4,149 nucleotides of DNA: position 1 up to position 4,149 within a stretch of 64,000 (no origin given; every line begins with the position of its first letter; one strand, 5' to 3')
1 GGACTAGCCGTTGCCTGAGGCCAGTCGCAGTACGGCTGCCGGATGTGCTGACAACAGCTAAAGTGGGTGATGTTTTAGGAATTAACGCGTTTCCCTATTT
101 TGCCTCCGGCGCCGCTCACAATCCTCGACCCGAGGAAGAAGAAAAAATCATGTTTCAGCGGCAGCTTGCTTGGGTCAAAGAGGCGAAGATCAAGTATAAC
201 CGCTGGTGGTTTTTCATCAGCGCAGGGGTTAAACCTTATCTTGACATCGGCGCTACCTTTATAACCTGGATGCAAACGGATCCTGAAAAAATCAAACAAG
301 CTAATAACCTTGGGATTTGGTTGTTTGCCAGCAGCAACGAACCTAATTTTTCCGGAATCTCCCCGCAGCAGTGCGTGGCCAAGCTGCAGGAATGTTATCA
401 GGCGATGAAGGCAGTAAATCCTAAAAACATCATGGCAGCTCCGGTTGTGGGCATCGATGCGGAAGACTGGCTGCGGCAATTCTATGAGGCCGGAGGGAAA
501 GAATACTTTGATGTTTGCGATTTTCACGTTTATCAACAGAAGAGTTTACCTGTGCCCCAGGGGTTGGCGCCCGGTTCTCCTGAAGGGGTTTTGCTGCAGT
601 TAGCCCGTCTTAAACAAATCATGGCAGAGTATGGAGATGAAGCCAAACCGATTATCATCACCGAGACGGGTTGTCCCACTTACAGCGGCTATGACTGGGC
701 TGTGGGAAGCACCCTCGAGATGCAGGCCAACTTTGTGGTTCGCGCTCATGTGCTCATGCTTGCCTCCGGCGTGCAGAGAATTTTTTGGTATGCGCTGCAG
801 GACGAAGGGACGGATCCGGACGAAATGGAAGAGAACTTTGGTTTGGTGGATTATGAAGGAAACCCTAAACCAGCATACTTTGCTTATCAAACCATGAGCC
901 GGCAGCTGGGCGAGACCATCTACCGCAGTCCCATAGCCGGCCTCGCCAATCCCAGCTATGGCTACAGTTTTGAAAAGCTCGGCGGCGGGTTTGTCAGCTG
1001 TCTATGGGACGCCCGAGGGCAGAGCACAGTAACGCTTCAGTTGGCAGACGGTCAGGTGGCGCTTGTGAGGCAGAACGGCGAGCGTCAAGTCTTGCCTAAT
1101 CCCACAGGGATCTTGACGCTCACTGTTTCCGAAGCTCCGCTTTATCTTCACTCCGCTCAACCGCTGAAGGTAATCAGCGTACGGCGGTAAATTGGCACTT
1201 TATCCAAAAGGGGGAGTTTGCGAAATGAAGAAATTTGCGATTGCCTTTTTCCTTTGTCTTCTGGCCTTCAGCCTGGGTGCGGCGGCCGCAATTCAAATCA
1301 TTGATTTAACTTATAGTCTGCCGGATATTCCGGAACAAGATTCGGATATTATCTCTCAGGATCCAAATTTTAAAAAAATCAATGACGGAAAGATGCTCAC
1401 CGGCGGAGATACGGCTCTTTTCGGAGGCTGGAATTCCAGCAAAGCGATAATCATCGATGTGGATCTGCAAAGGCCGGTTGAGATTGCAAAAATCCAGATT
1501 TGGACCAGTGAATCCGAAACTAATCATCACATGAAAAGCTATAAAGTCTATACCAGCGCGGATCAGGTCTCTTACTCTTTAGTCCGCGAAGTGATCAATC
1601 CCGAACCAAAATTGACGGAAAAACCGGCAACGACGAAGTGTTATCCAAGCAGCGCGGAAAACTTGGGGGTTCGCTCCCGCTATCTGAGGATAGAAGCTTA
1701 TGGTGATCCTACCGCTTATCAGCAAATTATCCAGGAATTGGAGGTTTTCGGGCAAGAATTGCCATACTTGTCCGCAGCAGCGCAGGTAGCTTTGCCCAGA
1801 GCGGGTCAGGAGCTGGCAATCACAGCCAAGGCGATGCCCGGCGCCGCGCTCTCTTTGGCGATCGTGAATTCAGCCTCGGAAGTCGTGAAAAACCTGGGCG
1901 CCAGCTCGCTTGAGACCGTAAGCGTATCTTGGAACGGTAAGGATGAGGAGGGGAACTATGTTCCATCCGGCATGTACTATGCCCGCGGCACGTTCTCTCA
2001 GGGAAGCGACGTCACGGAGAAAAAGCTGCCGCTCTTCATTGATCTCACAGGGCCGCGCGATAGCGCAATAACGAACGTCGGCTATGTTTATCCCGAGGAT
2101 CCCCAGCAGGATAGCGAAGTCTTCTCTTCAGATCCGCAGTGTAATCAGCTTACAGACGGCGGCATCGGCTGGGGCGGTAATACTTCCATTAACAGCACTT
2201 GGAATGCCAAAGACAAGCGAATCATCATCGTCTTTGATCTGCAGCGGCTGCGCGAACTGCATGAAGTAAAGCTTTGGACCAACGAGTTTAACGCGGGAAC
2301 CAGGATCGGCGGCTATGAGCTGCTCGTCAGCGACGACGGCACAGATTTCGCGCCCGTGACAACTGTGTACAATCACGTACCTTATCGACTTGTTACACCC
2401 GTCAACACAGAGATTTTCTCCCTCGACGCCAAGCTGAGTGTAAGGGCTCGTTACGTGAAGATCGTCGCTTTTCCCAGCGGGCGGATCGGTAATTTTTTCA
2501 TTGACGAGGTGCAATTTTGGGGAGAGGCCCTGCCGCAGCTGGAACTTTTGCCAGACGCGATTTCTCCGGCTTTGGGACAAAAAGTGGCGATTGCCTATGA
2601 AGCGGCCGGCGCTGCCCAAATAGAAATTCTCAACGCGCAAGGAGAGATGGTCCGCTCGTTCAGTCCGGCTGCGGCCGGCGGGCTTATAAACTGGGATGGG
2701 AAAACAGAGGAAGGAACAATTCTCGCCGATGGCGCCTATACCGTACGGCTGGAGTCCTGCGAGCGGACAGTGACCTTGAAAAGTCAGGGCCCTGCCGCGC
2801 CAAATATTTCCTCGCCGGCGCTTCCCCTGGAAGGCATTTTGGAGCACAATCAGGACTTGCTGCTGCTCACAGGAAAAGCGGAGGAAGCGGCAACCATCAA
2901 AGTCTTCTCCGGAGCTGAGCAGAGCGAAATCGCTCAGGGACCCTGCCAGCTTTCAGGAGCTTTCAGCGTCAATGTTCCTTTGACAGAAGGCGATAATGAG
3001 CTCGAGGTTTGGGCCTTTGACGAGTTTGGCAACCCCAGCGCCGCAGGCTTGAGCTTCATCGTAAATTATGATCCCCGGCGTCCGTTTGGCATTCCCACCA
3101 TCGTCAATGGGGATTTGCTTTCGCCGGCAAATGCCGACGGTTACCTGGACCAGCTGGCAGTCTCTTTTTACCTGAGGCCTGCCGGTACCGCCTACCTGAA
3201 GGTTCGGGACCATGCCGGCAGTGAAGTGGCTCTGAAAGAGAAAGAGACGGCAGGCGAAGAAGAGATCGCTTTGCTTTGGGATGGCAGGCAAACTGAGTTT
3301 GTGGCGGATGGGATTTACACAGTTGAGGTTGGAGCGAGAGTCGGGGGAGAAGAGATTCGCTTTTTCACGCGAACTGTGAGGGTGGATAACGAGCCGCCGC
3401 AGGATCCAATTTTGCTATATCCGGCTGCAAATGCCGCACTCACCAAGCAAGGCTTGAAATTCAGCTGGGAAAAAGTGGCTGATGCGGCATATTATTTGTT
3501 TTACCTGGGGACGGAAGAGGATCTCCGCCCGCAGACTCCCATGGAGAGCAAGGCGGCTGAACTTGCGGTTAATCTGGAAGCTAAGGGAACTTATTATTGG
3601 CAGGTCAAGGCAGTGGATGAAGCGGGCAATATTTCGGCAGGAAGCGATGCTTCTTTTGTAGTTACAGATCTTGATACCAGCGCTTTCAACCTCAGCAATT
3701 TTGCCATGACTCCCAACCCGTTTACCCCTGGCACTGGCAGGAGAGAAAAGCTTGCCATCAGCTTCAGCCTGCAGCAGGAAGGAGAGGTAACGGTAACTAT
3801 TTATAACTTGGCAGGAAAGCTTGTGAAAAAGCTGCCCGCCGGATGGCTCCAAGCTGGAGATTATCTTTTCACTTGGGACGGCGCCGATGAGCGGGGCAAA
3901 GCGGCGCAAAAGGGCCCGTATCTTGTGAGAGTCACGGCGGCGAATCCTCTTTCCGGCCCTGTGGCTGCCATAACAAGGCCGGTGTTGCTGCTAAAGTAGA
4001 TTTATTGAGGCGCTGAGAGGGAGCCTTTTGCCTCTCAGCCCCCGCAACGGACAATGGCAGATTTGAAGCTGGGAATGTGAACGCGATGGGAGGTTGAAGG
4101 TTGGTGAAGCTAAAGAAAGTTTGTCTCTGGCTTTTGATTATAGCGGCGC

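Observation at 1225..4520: Possibly undescribed ~130-aa beta-sandwich module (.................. ... L.DG) present at least four times in 10 kb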

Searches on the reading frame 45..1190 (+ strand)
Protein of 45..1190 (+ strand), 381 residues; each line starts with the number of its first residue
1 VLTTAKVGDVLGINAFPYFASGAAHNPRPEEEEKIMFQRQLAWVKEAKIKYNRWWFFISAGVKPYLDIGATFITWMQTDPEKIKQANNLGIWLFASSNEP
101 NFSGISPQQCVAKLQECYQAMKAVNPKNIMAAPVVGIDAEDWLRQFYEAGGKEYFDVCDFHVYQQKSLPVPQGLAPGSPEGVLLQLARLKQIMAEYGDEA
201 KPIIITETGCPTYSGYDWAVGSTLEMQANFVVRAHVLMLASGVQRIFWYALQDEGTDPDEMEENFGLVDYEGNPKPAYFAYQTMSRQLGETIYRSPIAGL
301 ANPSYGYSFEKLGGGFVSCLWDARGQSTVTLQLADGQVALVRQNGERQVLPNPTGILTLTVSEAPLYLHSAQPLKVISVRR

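Call 3: search_protein_families(library=pfam, proteins=[window:45-1190:+], max_evalue=1)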
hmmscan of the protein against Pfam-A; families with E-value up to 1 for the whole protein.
window:45-1190:+ (381 aa): 3 families
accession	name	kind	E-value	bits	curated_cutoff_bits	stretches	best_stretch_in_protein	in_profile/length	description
PF11790.14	Glyco_hydro_cc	-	5.1e-09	36.5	21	1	83-281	58-237/237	Glycosyl hydrolase catalytic core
PF01229.23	Glyco_hydro_39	-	0.00085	18.7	26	1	91-295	149-358/472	Glycosyl hydrolases family 39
PF03662.20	Glyco_hydro_79n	-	0.15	11.5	23.1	0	111-164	192-245/318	Glycosyl hydrolase family 79, N-terminal domain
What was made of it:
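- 3..1190 (+): 3' part (395 codons) of a third GH39-like glycosidase, GH0, cut by the window edge. The full protein is 827 aa and has two tandem N-terminal modules upstream of the window. Pfam PF11790 E 5e-9 (call 3).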

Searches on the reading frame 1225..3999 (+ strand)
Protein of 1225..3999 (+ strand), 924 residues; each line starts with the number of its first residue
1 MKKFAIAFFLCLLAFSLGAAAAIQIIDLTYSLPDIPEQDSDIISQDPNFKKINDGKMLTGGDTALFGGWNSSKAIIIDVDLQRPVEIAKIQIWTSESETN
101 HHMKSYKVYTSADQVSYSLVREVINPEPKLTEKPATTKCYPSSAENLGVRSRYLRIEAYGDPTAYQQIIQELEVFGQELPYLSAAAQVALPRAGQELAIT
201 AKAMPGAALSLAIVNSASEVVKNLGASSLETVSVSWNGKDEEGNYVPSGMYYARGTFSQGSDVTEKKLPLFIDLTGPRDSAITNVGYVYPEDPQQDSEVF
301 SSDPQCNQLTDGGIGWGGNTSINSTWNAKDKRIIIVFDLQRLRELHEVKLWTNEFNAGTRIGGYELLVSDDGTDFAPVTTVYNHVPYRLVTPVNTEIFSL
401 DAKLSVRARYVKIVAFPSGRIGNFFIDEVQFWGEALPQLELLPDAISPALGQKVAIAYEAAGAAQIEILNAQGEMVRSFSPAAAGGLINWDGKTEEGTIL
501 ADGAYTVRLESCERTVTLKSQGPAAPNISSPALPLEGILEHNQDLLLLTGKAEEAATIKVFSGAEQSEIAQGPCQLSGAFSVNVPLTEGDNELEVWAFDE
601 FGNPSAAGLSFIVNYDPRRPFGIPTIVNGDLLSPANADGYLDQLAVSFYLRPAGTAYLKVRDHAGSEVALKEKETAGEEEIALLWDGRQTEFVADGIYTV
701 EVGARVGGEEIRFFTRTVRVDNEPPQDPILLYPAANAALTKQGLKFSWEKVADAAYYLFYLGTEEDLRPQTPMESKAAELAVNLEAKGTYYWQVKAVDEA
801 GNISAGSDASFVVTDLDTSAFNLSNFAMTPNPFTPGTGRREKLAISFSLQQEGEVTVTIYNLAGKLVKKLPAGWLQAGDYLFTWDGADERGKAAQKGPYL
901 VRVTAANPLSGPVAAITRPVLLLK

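Call 3: search_protein_families(library=pfam, proteins=[window:1225-3999:+], max_evalue=1)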
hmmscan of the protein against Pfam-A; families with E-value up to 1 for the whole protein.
window:1225-3999:+ (924 aa): 14 families
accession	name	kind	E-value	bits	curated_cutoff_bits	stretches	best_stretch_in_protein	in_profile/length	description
PF13860.13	FlgD_ig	-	1.4e-37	127.9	27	4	844-907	13-77/79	FlgD Ig-like domain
PF00754.31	F5_F8_type_C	-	5.7e-14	52.8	28.2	2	56-158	16-112/127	F5/8 type C domain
PF13585.12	CHU_C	-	1.3e-10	41.7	27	1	830-905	4-72/86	CHU_C Type IX secretion signal domain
PF22633.2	F5_F8_type_C_2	-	1.6e-10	41.9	27.8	2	318-413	5-91/91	NedA-like, galactose-binding domain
PF17936.7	Big_6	-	3.9e-09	37.1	27.6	1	542-607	11-76/83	Bacterial Ig domain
PF19077.6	Big_13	-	1.5e-06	29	27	1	786-813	73-100/102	Bacterial Ig-like domain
PF18962.6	Por_Secre_tail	-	2.9e-05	24.7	27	1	841-868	8-35/75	Secretion system C-terminal sorting domain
PF25814.1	fn3_SORL1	-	0.00059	20.3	27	1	738-797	12-72/90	SORL1-like, fn3 domain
PF10029.15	DUF2271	-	0.004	17.3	27.3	0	876-906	73-103/136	Predicted periplasmic protein (DUF2271)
PF09136.16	Glucodextran_B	-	0.015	15.6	27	1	577-607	45-75/83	Glucodextranase, domain B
PF25788.1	Ig_Rha78A_N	-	0.029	15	27.4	1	783-815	70-102/105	Rha78A-like, N-terminal immunoglobulin domain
PF18981.6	InlK_D3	-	0.16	12.5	25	0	781-804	43-66/75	Internalin K domain (D3/D4)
PF00801.26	PKD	-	0.24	11.8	23.5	0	895-911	55-71/80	PKD domain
PF14652.11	DUF4457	-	0.24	11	26.7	1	31-118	41-126/323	Domain of unknown function (DUF4457)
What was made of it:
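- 1225..3999 (+): ORF1, a 924-aa secreted protein with no detectable catalytic domain. Order of parts: signal peptide, module A, FlgD_Ig, module B, FlgD_Ig, Big_6, FlgD_Ig, fn3/Big_13-like, C-terminal FlgD_Ig. Pfam FlgD_ig 1.4e-37 (4 stretches), F5_F8_type_C 5.7e-14 (2 stretches), Big_6 3.9e-9 (call 3).
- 2848..3045 (+): Big_6 bacterial Ig domain of ORF1 (aa 542-607). Pfam PF17936 Big_6, 3.9e-9, best stretch aa 542-607 (call 3).
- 3436..3663 (+): fn3/Big_13-like region of ORF1 (aa 738-813). The evidence is weak and the boundaries are approximate. Pfam fn3_SORL1 aa 738-797 at 20.3 bits (below the cut-off of 27) and Big_13 aa 786-813 at 29.0 bits (call 3).
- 3730..3960 (+): C-terminal FlgD-Ig-like domain of ORF1 (aa 836-912). 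It also passes the NCBIfam cut-off for the T9SS type A sorting domain. Pfam FlgD_ig best stretch aa 844-907; CHU_C 1.3e-10 (call 3).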

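Call 9: search_protein_families(library=ncbifam, proteins=[window:1225-3999:+], max_evalue=1)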
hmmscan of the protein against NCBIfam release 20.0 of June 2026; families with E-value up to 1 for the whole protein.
window:1225-3999:+ (924 aa): 19 families
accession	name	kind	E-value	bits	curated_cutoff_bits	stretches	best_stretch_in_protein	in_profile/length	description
NF005176.1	PRK06655.1-1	equivalog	1.6e-30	106.5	230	4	848-907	92-151/197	flagellar hook assembly protein FlgD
NF009277.0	PRK12634.1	equivalog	1e-16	61.7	333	3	852-905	121-174/221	flagellar basal body rod modification protein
NF009453.0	PRK12813.1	equivalog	1.6e-16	60.5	264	2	459-520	121-182/223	flagellar basal body rod modification protein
NF033707.1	T9SS_sortase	equivalog_domain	1.6e-16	59.2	420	1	787-906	963-1078/1095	type IX secretion system sortase PorU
NF009276.0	PRK12633.1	equivalog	4.6e-15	56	383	2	850-912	125-188/234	flagellar basal body rod modification protein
NF009452.0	PRK12812.1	equivalog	2.2e-14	53.4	258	3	851-906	150-207/289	flagellar basal body rod modification protein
NF052228.1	T9SS_PorZ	equivalog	2.6e-09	36.1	260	3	463-509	696-740/757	type IX secretion system anionic LPS delivery protein PorZ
TIGR04183.1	Por_Secre_tail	domain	3.3e-09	36.6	23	2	830-907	3-62/72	T9SS type A sorting domain-containing protein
NF033510.3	Ca_tandemer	repeat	5.9e-08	33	50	1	532-605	17-96/96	Ca2+-stabilized repeat-containing adhesin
NF004496.1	PRK05842.1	equivalog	6.6e-08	32.1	250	1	850-903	163-218/271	flagellar hook assembly protein FlgD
NF047446.1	barrel_OmpL47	domain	7.3e-07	29.6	40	1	781-813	36-68/68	OmpL47-type beta-barrel domain-containing protein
NF053608.1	Lsa66_OmpA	equivalog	0.00013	20.5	700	0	487-510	98-121/581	fibronectin-binding adhesin Lsa66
NF040520.1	Ig_like_BLP2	equivalog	0.00074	17.8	750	1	523-607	162-243/730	Ig-like repeat protein Blp2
NF052323.1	T9SSA_dep_M6i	equivalog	0.0054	14.7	600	1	788-870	920-996/1043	T9SS-dependent M6-like inactivated metalloprotease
NF051435.1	ArfB_Rv0900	equivalog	0.021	15.1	40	1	4-28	3-27/50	channel accessory protein ArfB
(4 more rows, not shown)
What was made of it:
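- On T9SS type A C-terminal sorting domain (for the ORF1 C-terminus): TIGR04183 scores 36.6 bits against a cut-off of 23 (call 9).
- ORF1 already has a C-terminal sorting-like domain (call 9).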

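Call 18: find_encoding_contigs(protein=window:1225-3999:+, flank=10000, max_places=4)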
Protein window:1225-3999:+ (924 aa): 1 contig read that carries it; 1 place shown.
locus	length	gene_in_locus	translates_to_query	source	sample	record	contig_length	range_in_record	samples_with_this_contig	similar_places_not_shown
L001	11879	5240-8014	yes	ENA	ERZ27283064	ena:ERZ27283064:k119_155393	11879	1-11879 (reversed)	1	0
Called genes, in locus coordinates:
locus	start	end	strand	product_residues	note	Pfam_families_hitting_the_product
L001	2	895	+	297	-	?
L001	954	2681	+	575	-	-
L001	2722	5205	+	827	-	PF00754:F5_F8_type_C (faint), PF11790:Glyco_hydro_cc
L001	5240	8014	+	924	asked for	PF00754:F5_F8_type_C (weak), PF22633:F5_F8_type_C_2 (faint), PF13585:CHU_C (faint), PF13860:FlgD_ig, PF19077:Big_13 (faint), PF17936:Big_6 (weak), PF13860:FlgD_ig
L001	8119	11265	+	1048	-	-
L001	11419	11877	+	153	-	?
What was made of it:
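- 1225..3999 (+): The exact protein is on record on ENA contig L001 (call 18).
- Tried and rejected: ORF1, which starts with ATG, succeeded (call 18).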

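Call 60: search_protein_families(library=pfam, proteins=[L001:954-2681:+, L001:2-895:+], max_evalue=0.1)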
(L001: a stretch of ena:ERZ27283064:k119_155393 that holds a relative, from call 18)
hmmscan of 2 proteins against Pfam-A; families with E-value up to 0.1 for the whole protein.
L001:954-2681:+ (575 aa): 1 family
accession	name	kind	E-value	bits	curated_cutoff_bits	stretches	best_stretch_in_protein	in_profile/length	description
PF04508.17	Pox_A_type_inc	-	0.024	14.9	21.4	1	36-52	2-18/23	Viral A-type inclusion protein repeat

L001:2-895:+ (297 aa): 0 families
